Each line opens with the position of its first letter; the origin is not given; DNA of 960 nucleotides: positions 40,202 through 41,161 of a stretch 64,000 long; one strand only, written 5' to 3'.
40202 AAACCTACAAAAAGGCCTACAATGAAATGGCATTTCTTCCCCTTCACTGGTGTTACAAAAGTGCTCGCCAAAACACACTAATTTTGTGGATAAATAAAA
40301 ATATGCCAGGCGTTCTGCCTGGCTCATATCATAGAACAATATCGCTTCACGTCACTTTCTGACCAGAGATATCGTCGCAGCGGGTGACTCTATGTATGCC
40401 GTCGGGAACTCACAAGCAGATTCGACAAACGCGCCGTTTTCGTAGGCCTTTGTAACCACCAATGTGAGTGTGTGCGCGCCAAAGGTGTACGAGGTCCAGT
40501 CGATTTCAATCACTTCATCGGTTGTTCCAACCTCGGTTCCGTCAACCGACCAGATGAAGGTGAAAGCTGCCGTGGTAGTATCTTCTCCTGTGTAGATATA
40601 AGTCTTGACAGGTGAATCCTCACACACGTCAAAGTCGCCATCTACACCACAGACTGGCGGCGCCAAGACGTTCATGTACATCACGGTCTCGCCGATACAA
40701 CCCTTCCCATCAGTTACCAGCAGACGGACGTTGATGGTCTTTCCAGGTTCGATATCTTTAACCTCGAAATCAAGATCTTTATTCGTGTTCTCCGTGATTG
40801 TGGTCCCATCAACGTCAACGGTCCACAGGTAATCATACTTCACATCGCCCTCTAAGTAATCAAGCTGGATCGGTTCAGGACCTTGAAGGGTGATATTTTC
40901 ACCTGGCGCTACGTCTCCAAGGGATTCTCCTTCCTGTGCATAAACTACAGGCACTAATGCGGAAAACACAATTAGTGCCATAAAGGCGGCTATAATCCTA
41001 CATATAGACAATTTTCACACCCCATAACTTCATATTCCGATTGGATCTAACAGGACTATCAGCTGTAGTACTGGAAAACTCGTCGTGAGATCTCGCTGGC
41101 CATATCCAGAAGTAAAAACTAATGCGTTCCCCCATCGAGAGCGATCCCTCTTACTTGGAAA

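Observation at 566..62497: Abundant bipartite palindromic intergenic repeat family (about 130 bp; at least 11 loci in 64 kb)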

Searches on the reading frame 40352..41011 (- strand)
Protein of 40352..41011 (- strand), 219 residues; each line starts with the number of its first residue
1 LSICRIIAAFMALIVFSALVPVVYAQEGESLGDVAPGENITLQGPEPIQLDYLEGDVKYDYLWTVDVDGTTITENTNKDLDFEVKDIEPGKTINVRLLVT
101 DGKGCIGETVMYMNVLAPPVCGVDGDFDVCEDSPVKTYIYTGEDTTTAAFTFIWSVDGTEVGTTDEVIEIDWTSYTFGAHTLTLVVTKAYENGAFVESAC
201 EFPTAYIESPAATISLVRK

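Call 10: search_protein_families(library=pfam, proteins=[window:40352-41011:-])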
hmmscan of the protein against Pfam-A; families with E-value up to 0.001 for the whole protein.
window:40352-41011:- (219 aa): 0 families

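Call 22: search_protein_families(library=ncbifam, proteins=[window:40352-41011:-], max_evalue=0.1)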
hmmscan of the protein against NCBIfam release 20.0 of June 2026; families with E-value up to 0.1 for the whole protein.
window:40352-41011:- (219 aa): 1 family
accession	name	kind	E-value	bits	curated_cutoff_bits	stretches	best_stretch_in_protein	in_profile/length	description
NF038112.1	myxo_dep_M36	subfamily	0.00025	18.3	1500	1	27-162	1196-1332/1604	myxosortase-dependent M36 family metallopeptidase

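Call 61: search_protein_families(library=pfam, proteins=[window:40352-41011:-], max_evalue=1)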
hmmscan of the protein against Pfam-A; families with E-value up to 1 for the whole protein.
window:40352-41011:- (219 aa): 2 families
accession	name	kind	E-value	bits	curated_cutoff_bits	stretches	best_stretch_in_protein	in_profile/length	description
PF06832.18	BiPBP_C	-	0.0068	16.7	26.8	1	151-185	45-79/90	Penicillin-Binding Protein C-terminus Family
PF03898.19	TNV_CP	-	0.15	11.8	30.8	1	143-170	80-107/198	Satellite tobacco necrosis virus coat protein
